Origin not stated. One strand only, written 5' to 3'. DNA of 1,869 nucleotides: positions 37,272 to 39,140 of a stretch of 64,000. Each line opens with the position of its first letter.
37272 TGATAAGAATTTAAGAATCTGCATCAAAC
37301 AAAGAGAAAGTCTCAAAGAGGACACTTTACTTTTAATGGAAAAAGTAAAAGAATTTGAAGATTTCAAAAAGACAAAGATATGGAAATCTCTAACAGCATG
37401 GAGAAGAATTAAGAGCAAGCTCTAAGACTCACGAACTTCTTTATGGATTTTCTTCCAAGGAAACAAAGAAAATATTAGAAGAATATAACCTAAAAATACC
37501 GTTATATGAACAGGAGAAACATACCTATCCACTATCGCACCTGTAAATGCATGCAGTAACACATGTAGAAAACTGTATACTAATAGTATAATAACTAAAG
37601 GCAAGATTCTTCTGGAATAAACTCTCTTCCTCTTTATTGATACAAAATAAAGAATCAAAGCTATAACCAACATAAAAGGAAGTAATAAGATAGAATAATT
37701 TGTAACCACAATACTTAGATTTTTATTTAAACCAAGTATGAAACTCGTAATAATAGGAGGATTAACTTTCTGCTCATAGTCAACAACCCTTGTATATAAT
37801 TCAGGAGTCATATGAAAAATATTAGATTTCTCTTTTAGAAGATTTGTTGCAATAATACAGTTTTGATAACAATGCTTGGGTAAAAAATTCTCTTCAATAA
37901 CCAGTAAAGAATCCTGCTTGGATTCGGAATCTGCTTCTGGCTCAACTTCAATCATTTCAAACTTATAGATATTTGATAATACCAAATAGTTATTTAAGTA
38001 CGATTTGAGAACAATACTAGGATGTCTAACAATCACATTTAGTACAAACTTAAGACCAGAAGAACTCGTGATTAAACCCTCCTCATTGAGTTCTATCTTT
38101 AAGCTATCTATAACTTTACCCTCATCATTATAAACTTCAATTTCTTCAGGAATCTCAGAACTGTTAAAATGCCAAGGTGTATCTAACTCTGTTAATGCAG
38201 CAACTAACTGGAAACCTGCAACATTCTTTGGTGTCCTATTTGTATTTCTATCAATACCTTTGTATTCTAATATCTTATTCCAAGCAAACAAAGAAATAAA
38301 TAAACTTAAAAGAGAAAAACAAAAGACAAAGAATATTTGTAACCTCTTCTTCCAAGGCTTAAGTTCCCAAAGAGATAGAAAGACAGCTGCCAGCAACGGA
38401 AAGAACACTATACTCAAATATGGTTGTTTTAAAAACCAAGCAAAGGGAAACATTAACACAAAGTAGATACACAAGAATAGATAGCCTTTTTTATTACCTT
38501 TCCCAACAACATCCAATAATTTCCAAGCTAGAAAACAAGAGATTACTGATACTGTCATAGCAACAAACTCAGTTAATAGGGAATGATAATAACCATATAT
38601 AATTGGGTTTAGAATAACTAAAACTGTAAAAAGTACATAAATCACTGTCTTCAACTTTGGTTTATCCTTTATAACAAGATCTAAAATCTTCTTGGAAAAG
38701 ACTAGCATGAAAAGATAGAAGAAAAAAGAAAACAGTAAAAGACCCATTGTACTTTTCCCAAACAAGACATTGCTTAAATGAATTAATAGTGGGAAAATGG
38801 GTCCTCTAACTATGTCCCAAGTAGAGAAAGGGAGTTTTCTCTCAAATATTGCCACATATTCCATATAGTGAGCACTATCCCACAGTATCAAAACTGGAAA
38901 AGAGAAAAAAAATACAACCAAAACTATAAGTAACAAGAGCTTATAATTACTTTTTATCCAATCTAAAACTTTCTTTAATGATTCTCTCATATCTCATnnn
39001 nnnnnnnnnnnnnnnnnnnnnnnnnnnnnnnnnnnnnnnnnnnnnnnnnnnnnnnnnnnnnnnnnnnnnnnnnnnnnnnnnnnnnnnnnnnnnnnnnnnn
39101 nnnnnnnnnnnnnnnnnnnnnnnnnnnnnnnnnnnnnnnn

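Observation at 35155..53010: ~18-kb glycan synthesis/modification/export island combining a lipid-linked GtrB-like glycosyltransferase, two GT-C-like polytopic proteins, three methyltransferases and a Wzm/Wzt exporter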

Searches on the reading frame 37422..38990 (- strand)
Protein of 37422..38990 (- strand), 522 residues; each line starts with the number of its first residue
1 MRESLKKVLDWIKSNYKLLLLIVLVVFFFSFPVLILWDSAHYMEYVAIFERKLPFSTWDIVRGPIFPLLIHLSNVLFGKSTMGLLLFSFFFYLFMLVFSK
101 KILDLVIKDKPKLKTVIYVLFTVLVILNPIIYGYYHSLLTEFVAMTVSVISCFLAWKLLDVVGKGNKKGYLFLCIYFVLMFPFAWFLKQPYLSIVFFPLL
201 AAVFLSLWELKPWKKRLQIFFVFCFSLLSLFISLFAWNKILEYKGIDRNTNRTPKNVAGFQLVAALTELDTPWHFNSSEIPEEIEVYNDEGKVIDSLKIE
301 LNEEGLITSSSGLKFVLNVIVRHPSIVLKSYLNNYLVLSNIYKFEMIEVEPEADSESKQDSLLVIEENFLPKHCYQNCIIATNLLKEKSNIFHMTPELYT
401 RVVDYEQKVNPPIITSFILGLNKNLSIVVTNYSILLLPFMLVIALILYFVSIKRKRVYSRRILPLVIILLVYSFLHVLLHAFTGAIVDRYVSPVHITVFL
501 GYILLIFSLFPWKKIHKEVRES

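Call 4: search_protein_families(library=pfam, proteins=[window:37422-38990:-], max_evalue=0.01)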
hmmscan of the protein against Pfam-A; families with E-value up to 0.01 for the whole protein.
window:37422-38990:- (522 aa): 0 families

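Call 9: find_encoding_contigs(protein=window:37422-38990:-, flank=10000, max_places=6)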
Protein window:37422-38990:- (522 aa): 23 contigs read that carry it; 6 places shown.
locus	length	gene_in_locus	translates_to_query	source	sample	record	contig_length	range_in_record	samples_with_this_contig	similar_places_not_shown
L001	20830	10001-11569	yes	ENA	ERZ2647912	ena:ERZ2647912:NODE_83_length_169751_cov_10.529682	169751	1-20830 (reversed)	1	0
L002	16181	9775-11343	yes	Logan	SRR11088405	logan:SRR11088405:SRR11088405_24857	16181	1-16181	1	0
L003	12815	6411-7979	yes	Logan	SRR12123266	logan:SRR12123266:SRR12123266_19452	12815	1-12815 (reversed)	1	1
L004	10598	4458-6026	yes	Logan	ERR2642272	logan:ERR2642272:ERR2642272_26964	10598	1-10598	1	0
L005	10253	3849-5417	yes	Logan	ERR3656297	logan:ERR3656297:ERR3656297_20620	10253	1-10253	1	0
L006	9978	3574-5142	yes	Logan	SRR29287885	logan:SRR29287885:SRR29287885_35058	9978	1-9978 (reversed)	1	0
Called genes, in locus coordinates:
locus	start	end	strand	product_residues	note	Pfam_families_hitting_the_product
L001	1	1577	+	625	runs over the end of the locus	PF00535:Glycos_transf_2, PF13632:Glyco_trans_2_3 (faint), PF00535:Glycos_transf_2, PF10111:Glyco_tranf_2_2, PF13641:Glyco_tranf_2_3 (weak)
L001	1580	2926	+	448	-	PF02366:PMT (weak), PF13231:PMT_2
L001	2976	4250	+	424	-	PF01118:Semialdhyde_dh (faint), PF01408:GFO_IDH_MocA (faint), PF02558:ApbA (weak), PF03446:NAD_binding_2 (weak), PF03721:UDPG_MGDP_dh_N, PF00984:UDPG_MGDP_dh, PF03720:UDPG_MGDP_dh_C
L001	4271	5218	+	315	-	PF00535:Glycos_transf_2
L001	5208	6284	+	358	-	PF00534:Glycos_transf_1, PF13692:Glyco_trans_1_4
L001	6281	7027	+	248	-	PF05219:DREV (weak), PF13489:Methyltransf_23, PF00398:RrnaAD, PF02353:CMAS, PF13847:Methyltransf_31, PF08241:Methyltransf_11, PF08242:Methyltransf_12, PF13649:Methyltransf_25, +1 more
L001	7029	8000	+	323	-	PF03706:LPG_synthase_TM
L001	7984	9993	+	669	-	PF00535:Glycos_transf_2, PF10111:Glyco_tranf_2_2 (faint), PF13641:Glyco_tranf_2_3, PF13692:Glyco_trans_1_4, PF00534:Glycos_transf_1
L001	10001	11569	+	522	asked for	-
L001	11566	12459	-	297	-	PF13578:Methyltransf_24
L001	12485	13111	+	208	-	PF04765:TOD1_MUCI70 (weak)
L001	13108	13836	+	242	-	-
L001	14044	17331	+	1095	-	PF22148:Fervidolysin_NPro-like, PF00082:Peptidase_S8, PF28040:DUF8367 (faint), PF01839:FG-GAP (faint), PF13517:FG-GAP_3 (weak)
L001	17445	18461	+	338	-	PF01073:3Beta_HSD, PF01370:Epimerase, PF02719:Polysacc_synt_2, PF04321:RmlD_sub_bind, PF07993:NAD_binding_4, PF13460:NAD_binding_10 (weak), PF16363:GDP_Man_Dehyd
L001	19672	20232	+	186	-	PF00908:dTDP_sugar_isom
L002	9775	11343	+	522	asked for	-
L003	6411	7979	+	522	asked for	-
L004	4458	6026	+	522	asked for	-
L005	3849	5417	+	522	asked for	-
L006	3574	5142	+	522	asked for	-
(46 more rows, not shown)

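Call 10: find_homologous_proteins(query=window:37422-38990:-)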
Query window:37422-38990:- (522 aa): 88 proteins with E <= 0.001 among 8000 candidates.
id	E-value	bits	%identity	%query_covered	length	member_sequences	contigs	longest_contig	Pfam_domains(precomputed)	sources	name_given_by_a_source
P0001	0.0e+0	1130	100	100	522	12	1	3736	-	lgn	-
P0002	1.6e-210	718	64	99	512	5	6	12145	-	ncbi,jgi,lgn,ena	-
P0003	1.1e-139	485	45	98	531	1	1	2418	-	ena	-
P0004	3.9e-138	480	49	89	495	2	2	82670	-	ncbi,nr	ncbi:MAG: hypothetical protein PHP96_02640 [Candidatus Dojkabacteria bacterium]|nr:hypothetical prot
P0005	1.6e-124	435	45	97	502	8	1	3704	-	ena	-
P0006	5.0e-124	433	46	99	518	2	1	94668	-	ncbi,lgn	-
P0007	1.1e-123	432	43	96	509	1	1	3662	-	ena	-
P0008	5.4e-123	430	45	98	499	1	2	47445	-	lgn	-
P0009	9.3e-123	429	45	98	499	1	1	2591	-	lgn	-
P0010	1.2e-122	428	45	98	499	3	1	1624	-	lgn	-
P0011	1.1e-121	425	45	98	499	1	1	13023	-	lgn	-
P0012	3.9e-121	424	46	96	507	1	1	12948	-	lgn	-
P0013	6.5e-120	419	44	93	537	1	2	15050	-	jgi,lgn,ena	-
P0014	9.3e-120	419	43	99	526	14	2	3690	-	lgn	-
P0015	3.1e-119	417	44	96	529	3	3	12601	-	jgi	-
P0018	9.8e-114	399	42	99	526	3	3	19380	-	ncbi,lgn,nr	ncbi:MAG: hypothetical protein KBH94_01570 [Caldisericia bacterium]|nr:hypothetical protein [Caldise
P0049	1.6e-80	290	37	92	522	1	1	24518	-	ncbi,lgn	ncbi:MAG: hypothetical protein RR404_00780 [Bacilli bacterium]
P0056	6.3e-79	284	36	97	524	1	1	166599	-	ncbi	-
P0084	7.7e-43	165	29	92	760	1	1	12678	PF00535.33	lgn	-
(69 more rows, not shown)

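Call 14: search_solved_structures(query=A1, max_evalue=10)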
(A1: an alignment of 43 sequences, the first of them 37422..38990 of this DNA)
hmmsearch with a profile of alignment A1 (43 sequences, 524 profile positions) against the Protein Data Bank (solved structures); distinct sequences matched with E-value up to 10: 7.
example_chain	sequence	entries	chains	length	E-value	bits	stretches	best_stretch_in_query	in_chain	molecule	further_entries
8t2x_AE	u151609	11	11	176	2.4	9.9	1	269-321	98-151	60S ribosomal protein L6-A | Large ribosomal subunit protein eL6A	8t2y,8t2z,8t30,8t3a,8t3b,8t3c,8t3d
7r7a_E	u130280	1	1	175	2.7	9.8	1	269-321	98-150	60S ribosomal protein L6-A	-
4u3m_L6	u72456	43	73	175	3.5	9.4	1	269-321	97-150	60S ribosomal protein L6-A | Large ribosomal subunit protein eL6A | eL6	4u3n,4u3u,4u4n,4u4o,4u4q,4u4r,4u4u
3j6x_L6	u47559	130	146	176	3.6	9.3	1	269-321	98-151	60S ribosomal protein L6 | eL6 | 60S ribosomal protein L6-A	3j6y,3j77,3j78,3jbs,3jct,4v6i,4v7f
6t7t_LE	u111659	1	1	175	4.7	8.9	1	269-321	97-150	60S ribosomal protein L6-B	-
6t7i_LE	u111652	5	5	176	4.8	8.9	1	269-321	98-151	60S ribosomal protein L6-B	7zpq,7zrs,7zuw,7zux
6t4q_LE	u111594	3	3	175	4.9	8.9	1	269-321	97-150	60S ribosomal protein L6-B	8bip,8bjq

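Call 24: predict_structure(alignment_id=A1)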
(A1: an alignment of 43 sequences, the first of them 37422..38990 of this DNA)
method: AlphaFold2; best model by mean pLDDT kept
length: 522 residues; sequences in the alignment: 43
mean_pLDDT: 90.5   pTM: 0.92
mean pLDDT of the five models: 90.5, 90.0, 89.4, 88.8, 88.4
residues with pLDDT >= 90: 387; 70-90: 98; 50-70: 27; < 50: 10
segments of 3 or more residues with pLDDT < 50: 513-522
pLDDT, mean of each block of 10 residues (from residue 1): 94 93 96 94 95 92 95 97 97 98 85 91 96 96 98 98 97 99 95 98 96 97 98 96 87 83 88 63 85 91 89 95 95 96 82 58 84 87 90 93 94 93 94 98 95 77 96 98 90 98 90 43 34
secondary structure, 60 per line:
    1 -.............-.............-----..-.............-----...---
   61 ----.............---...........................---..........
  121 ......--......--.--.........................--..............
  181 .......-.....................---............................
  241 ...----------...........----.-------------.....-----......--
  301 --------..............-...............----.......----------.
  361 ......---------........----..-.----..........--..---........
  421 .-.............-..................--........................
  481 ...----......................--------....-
elements in order: H2-14 H16-28 H37-49 H65-77 H81-107 H111-126 H129-134 H140-164 H167-187 H189-209 H213-243 H254-264 E283-287 E293-298 H309-322 H324-338 E343-349 E360-366 H376-383 H396-405 H413-421 H423-435 H437-454 H457-483 H488-509 H518-521

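Call 27: find_encoding_contigs(protein=P0084, flank=8000, max_places=2)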
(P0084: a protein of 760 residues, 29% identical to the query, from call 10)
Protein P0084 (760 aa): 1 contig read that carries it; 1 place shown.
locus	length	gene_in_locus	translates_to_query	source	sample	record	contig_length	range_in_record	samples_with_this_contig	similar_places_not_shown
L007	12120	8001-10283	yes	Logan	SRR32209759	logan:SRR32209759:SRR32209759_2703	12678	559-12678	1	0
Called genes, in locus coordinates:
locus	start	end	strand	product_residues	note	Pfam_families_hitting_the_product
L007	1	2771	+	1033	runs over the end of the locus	PF00535:Glycos_transf_2, PF10111:Glyco_tranf_2_2, PF13641:Glyco_tranf_2_3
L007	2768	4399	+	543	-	PF21912:Glyco_transf_99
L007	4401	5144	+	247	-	PF02348:CTP_transf_3, PF12804:NTP_transf_3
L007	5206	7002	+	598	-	PF04488:Gly_transf_sug, PF05704:Caps_synth, PF12919:TcdA_TcdB (faint), PF00534:Glycos_transf_1 (weak)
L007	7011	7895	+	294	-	-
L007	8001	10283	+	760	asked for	PF00535:Glycos_transf_2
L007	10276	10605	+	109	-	PF10066:DUF2304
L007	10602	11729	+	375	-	PF13439:Glyco_transf_4, PF00534:Glycos_transf_1, PF13692:Glyco_trans_1_4, PF13524:Glyco_trans_1_2 (weak)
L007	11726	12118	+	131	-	?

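Call 28: find_encoding_contigs(protein=P0049, flank=10000, max_places=2)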
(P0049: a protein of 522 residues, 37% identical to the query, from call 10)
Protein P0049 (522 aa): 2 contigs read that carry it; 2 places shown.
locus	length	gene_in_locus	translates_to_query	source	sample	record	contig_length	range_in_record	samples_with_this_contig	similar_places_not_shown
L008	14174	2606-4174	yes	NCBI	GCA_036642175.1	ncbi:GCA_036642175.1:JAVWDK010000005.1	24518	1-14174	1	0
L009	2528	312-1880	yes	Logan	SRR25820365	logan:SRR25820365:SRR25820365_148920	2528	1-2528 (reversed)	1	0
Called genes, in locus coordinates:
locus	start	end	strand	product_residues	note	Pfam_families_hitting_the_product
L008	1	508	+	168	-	?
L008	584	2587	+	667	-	PF00535:Glycos_transf_2, PF10111:Glyco_tranf_2_2, PF13641:Glyco_tranf_2_3, PF00534:Glycos_transf_1, PF13692:Glyco_trans_1_4, PF20706:GT4-conflict (weak)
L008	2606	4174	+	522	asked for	-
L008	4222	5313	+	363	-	PF13489:Methyltransf_23, PF07021:MetW, PF08241:Methyltransf_11, PF08242:Methyltransf_12, PF13649:Methyltransf_25 (weak), PF13847:Methyltransf_31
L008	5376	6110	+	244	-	PF00535:Glycos_transf_2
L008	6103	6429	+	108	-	PF10066:DUF2304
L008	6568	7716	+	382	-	PF13439:Glyco_transf_4, PF13579:Glyco_trans_4_4 (weak), PF00534:Glycos_transf_1, PF13692:Glyco_trans_1_4, PF13524:Glyco_trans_1_2 (weak)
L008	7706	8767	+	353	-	PF01408:GFO_IDH_MocA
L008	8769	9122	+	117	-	PF00892:EamA (weak)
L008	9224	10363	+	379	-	PF20706:GT4-conflict, PF00534:Glycos_transf_1, PF13692:Glyco_trans_1_4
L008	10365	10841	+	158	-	PF08660:Alg14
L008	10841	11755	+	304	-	PF04101:Glyco_tran_28_C, PF04138:GtrA_DPMS_TM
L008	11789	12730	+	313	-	PF00535:Glycos_transf_2, PF10111:Glyco_tranf_2_2, PF13641:Glyco_tranf_2_3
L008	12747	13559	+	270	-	PF01061:ABC2_membrane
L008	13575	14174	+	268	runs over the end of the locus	PF00005:ABC_tran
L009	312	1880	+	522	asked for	-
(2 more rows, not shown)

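Call 30: find_encoding_contigs(protein=P0018, flank=10000, max_places=2)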
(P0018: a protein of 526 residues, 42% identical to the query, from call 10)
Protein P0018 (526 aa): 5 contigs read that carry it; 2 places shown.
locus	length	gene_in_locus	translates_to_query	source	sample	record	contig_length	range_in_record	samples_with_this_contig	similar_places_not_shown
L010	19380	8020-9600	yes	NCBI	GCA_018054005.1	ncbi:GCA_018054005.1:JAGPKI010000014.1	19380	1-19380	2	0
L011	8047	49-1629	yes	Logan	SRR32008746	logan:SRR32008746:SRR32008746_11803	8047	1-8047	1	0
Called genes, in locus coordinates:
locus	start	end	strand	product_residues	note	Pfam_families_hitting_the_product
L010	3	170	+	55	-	?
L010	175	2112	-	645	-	PF24677:DUF7657, PF24672:DUF7654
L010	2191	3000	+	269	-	PF00535:Glycos_transf_2, PF10111:Glyco_tranf_2_2, PF13641:Glyco_tranf_2_3 (weak)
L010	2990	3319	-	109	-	PF10066:DUF2304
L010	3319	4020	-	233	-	PF00535:Glycos_transf_2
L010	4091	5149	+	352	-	PF01370:Epimerase, PF04321:RmlD_sub_bind, PF16363:GDP_Man_Dehyd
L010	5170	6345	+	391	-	PF01041:DegT_DnrJ_EryC1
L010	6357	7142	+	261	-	PF01370:Epimerase, PF04321:RmlD_sub_bind, PF01073:3Beta_HSD (weak), PF02719:Polysacc_synt_2 (weak), PF16363:GDP_Man_Dehyd, PF07993:NAD_binding_4 (weak)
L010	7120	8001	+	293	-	PF00535:Glycos_transf_2, PF13641:Glyco_tranf_2_3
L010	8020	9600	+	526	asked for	-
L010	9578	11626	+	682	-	PF00535:Glycos_transf_2, PF13641:Glyco_tranf_2_3, PF00534:Glycos_transf_1, PF13692:Glyco_trans_1_4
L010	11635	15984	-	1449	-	PF21912:Glyco_transf_99 (weak), PF05045:RgpF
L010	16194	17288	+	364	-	PF08241:Methyltransf_11, PF13489:Methyltransf_23 (weak), PF13649:Methyltransf_25 (weak), PF13847:Methyltransf_31 (weak)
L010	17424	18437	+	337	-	PF01073:3Beta_HSD, PF01370:Epimerase, PF02719:Polysacc_synt_2, PF04321:RmlD_sub_bind, PF07993:NAD_binding_4, PF16363:GDP_Man_Dehyd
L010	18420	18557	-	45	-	-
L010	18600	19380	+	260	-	PF00483:NTP_transferase, PF12804:NTP_transf_3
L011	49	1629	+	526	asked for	-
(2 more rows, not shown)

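Call 31: find_encoding_contigs(protein=P0056, flank=10000, max_places=1)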
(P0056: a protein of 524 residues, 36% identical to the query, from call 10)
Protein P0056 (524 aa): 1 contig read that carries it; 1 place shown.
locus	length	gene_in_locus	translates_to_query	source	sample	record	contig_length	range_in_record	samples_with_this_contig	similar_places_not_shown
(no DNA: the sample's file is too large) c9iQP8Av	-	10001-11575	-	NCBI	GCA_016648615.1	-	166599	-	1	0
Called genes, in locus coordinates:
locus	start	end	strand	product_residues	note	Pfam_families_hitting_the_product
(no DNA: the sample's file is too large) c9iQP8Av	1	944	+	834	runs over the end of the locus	PF04138:GtrA_DPMS_TM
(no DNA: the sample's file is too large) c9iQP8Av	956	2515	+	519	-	PF01266:DAO (weak), PF01593:Amino_oxidase, PF01946:Thi4 (weak), PF07992:Pyr_redox_2 (faint), PF13450:NAD_binding_8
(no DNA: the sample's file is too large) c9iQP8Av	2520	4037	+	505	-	PF09913:DUF2142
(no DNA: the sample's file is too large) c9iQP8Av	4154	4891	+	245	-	PF00005:ABC_tran, PF13555:AAA_29 (faint)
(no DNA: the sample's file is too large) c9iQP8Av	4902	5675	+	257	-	PF01061:ABC2_membrane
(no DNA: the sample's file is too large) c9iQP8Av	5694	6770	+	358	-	-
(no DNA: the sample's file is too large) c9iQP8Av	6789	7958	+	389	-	-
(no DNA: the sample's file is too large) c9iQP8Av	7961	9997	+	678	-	PF00535:Glycos_transf_2, PF10111:Glyco_tranf_2_2 (weak), PF13641:Glyco_tranf_2_3, PF00534:Glycos_transf_1, PF13692:Glyco_trans_1_4, PF20706:GT4-conflict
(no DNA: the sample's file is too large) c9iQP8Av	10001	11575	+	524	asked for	-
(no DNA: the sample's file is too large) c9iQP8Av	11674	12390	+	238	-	PF00535:Glycos_transf_2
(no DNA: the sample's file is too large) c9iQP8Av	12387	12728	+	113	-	PF10066:DUF2304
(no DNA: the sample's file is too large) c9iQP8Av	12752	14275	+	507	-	PF01943:Polysacc_synt (weak)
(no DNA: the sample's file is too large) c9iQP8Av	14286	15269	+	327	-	PF01501:Glyco_transf_8, PF18404:Glyco_transf_24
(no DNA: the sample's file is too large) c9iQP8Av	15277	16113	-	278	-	PF04991:LicD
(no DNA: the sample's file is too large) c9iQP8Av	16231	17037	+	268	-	PF00535:Glycos_transf_2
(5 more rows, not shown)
